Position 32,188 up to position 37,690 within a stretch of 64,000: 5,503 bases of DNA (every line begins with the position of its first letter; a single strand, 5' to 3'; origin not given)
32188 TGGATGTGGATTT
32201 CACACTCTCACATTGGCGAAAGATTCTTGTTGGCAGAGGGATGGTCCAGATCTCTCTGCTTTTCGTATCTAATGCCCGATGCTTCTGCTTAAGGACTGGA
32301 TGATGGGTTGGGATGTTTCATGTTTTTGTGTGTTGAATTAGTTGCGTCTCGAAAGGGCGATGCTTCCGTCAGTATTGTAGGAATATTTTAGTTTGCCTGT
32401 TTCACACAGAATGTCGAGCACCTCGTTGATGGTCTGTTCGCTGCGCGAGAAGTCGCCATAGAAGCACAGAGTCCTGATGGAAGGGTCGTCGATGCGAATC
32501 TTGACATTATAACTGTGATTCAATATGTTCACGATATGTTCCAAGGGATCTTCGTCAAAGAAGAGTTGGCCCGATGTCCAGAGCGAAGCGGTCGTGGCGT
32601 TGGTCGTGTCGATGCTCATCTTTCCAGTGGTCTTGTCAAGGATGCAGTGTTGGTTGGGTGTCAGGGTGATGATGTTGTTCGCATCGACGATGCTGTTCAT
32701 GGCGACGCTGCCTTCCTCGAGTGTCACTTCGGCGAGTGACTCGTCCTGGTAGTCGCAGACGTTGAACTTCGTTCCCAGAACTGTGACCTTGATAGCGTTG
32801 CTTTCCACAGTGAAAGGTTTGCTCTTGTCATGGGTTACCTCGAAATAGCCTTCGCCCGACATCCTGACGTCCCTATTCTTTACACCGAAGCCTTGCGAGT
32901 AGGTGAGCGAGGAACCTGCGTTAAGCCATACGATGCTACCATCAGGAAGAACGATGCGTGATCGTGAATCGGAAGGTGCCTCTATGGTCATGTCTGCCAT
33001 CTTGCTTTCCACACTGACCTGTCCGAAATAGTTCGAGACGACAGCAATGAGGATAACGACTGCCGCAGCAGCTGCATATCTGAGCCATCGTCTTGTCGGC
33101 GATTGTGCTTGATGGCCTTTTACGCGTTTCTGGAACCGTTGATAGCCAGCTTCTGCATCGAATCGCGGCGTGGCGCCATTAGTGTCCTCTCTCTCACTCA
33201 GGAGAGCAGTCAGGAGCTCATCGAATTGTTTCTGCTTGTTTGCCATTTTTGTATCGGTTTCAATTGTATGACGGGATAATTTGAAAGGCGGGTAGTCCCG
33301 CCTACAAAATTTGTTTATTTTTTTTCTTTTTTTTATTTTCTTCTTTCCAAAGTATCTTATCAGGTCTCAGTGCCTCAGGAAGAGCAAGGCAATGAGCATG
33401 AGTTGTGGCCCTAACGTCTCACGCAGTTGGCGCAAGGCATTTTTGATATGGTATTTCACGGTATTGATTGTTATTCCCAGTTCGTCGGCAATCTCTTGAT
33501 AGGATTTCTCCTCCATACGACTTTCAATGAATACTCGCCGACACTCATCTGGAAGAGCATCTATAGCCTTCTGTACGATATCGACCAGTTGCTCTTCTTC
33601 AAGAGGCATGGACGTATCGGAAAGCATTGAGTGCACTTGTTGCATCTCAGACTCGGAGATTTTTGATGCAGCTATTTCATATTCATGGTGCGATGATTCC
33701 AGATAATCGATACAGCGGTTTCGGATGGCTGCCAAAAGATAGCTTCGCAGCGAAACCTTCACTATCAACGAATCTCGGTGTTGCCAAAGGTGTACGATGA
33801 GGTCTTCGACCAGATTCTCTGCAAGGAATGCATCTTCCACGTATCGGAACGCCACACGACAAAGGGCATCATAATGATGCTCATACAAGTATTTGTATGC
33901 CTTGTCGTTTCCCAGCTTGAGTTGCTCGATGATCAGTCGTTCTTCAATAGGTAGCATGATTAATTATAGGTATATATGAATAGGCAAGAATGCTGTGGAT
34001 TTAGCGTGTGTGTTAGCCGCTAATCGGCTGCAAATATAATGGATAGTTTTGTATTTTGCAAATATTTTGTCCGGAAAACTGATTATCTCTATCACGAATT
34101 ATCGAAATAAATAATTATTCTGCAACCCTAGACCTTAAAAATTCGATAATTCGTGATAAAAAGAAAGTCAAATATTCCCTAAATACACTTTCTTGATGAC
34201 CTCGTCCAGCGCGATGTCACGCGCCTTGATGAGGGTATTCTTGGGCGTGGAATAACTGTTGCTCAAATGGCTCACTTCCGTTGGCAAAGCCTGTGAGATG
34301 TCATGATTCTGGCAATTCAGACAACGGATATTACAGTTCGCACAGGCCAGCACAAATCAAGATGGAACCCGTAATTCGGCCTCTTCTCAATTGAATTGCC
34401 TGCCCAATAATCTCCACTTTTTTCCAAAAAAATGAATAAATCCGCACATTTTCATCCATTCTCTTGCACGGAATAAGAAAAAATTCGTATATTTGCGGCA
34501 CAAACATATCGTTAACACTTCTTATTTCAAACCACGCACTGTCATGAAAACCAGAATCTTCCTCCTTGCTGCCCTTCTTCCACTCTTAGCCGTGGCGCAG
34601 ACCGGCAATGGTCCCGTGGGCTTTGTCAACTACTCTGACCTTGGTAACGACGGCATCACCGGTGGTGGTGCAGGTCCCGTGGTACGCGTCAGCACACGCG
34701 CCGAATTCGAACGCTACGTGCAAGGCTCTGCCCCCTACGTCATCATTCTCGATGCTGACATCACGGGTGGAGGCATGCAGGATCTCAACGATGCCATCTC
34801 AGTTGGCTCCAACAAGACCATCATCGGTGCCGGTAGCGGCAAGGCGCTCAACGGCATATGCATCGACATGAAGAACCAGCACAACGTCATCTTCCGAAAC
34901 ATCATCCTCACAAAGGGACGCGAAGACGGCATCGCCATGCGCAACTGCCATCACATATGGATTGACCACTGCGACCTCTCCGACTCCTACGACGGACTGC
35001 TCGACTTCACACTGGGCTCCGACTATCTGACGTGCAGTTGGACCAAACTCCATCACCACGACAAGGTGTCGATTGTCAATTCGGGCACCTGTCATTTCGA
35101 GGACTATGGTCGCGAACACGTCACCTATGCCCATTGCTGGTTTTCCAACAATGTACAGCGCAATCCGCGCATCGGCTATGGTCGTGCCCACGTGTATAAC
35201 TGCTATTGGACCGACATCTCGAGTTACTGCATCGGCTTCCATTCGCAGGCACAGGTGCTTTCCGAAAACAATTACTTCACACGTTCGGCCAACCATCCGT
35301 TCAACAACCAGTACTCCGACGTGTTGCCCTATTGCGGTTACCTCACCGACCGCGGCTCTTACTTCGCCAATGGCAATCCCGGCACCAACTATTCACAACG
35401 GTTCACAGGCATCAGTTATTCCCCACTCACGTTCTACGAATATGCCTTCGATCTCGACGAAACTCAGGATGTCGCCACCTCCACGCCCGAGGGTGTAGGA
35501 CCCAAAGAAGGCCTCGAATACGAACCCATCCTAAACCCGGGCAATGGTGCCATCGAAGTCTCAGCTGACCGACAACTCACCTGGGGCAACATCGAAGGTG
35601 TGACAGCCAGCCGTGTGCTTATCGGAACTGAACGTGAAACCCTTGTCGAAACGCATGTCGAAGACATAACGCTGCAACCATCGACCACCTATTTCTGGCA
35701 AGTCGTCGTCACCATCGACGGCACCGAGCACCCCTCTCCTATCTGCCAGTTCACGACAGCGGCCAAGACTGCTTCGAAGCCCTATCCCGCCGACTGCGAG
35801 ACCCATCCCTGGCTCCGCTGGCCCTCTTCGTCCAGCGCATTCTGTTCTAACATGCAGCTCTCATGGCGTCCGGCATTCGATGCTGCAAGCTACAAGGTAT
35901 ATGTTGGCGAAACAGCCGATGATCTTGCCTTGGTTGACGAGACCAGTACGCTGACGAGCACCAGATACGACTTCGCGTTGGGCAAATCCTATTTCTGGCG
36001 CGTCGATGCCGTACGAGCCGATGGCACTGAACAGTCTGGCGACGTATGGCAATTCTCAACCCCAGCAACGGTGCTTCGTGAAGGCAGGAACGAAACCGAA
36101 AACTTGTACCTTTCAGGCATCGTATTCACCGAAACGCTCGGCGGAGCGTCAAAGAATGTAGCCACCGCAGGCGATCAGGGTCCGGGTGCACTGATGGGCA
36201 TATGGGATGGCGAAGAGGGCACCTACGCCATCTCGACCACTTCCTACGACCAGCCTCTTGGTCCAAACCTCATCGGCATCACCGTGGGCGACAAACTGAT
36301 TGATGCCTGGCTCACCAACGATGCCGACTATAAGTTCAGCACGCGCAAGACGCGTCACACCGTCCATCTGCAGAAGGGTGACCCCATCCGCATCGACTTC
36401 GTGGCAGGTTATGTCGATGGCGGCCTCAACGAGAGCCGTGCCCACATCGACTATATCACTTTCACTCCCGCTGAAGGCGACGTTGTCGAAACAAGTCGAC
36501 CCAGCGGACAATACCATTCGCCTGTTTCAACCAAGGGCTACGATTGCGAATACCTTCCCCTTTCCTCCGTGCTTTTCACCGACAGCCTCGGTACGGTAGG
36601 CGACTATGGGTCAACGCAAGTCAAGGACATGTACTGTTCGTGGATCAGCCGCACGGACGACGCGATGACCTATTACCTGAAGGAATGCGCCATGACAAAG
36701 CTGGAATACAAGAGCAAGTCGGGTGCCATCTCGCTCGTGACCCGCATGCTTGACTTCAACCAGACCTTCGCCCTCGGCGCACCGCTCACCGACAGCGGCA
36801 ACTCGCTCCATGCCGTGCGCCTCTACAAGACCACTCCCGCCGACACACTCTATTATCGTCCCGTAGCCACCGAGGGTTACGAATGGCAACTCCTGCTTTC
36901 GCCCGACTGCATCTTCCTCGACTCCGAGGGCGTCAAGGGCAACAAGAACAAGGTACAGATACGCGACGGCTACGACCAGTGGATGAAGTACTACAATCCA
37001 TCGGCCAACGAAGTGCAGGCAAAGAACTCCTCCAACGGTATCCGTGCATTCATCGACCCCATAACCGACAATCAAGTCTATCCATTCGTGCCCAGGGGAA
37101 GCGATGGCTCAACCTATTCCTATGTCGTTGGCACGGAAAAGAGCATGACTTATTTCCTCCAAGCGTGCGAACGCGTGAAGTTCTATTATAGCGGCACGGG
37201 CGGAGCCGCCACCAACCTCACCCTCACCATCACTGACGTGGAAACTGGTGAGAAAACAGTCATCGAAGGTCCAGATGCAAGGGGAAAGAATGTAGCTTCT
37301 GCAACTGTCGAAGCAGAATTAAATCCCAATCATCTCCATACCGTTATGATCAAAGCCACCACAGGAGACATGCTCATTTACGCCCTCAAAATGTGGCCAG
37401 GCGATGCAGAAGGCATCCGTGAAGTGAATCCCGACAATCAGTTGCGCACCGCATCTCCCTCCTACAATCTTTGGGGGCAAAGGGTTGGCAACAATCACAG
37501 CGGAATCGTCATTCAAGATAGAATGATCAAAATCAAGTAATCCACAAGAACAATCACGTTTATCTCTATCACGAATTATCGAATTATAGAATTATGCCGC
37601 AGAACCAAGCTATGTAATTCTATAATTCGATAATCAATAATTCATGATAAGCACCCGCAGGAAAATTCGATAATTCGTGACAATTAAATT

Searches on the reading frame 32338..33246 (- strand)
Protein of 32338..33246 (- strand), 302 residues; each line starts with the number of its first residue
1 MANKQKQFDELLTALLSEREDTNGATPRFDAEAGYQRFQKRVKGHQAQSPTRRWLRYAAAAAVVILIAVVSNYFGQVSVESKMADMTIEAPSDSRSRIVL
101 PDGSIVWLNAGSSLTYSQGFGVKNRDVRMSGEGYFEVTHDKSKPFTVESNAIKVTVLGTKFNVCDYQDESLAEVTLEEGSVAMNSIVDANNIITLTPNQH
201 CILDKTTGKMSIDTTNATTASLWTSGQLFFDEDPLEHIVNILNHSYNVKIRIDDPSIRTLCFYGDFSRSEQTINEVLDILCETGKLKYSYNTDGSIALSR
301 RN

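Call 9: search_protein_families(library=pfam, proteins=[window:32338-33246:-], max_evalue=0.01)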
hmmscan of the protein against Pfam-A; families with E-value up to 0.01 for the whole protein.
window:32338-33246:- (302 aa): 2 families
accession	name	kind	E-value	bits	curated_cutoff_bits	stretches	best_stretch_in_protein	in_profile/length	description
PF04773.18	FecR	-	7.2e-18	65.3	24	1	87-181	2-96/97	FecR protein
PF16344.10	FecR_C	-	5.1e-17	62.1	24.4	1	228-293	2-65/70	FecR, C-terminal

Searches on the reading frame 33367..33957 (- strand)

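Call 9: search_protein_families(library=pfam, proteins=[window:33367-33957:-], max_evalue=0.01)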
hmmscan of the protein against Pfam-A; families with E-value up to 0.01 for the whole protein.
window:33367-33957:- (196 aa): 8 families
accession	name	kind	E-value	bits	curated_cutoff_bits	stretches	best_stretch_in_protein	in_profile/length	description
PF08281.18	Sigma70_r4_2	-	4.7e-16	58.6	25.7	1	127-178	3-54/54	Sigma-70, region 4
PF04542.20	Sigma70_r2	-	1.5e-12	47.5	24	1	24-88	1-67/71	Sigma-70 region 2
PF04545.22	Sigma70_r4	-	5.7e-11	42.2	24.1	1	131-180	1-50/50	Sigma-70, region 4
PF00196.25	GerE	-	8.5e-06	25.8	23.5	1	149-179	16-46/57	Bacterial regulatory proteins, luxR family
PF12840.13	HTH_20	-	6.1e-05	23.3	27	1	149-172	17-40/51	Helix-turn-helix domain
PF04967.18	HTH_10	-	0.00018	21.7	23.1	1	152-178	25-51/53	HTH DNA binding domain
PF13412.12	HTH_24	-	0.00022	21.2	21.9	1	152-173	19-40/48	Winged helix-turn-helix DNA-binding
PF07638.17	Sigma70_ECF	-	0.00024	21.5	21.1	0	9-39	7-37/185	ECF sigma factor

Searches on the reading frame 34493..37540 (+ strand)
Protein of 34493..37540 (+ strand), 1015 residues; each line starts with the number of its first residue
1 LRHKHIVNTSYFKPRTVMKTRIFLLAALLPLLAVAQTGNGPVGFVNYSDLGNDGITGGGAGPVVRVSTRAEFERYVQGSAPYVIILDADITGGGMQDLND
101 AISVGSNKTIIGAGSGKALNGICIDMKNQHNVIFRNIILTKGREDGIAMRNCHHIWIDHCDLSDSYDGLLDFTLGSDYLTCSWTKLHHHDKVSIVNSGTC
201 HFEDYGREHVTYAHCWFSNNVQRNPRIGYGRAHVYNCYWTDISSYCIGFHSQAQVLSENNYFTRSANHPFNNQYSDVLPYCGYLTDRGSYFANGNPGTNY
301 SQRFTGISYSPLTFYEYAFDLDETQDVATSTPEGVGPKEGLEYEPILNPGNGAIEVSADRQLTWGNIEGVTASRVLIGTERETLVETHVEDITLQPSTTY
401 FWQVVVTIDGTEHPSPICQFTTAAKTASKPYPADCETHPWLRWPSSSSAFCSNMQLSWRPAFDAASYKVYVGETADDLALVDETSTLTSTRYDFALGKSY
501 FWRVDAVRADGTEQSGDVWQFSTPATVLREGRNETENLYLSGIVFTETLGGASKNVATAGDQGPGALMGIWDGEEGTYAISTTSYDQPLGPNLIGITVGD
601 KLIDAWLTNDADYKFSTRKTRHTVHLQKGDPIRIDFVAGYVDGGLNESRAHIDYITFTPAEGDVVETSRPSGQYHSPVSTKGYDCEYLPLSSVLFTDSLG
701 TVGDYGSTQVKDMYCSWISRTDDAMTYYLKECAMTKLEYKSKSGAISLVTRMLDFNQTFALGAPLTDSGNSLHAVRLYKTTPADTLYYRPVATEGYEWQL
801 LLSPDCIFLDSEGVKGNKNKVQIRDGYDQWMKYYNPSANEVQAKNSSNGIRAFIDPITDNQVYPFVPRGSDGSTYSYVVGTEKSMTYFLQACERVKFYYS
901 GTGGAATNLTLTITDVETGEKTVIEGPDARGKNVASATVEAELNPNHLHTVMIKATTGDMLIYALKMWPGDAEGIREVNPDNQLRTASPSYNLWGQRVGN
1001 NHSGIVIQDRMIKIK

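Call 9: search_protein_families(library=pfam, proteins=[window:34493-37540:+], max_evalue=0.01)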
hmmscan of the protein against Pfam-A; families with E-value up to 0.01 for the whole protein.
window:34493-37540:+ (1015 aa): 2 families
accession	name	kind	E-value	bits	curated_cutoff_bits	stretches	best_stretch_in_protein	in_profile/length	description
PF00544.25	Pectate_lyase_4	-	2.6e-27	96.3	24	1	96-262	25-211/211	Pectate lyase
PF13229.12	Beta_helix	-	0.0012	19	25.9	1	120-262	22-158/158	Right handed beta helix region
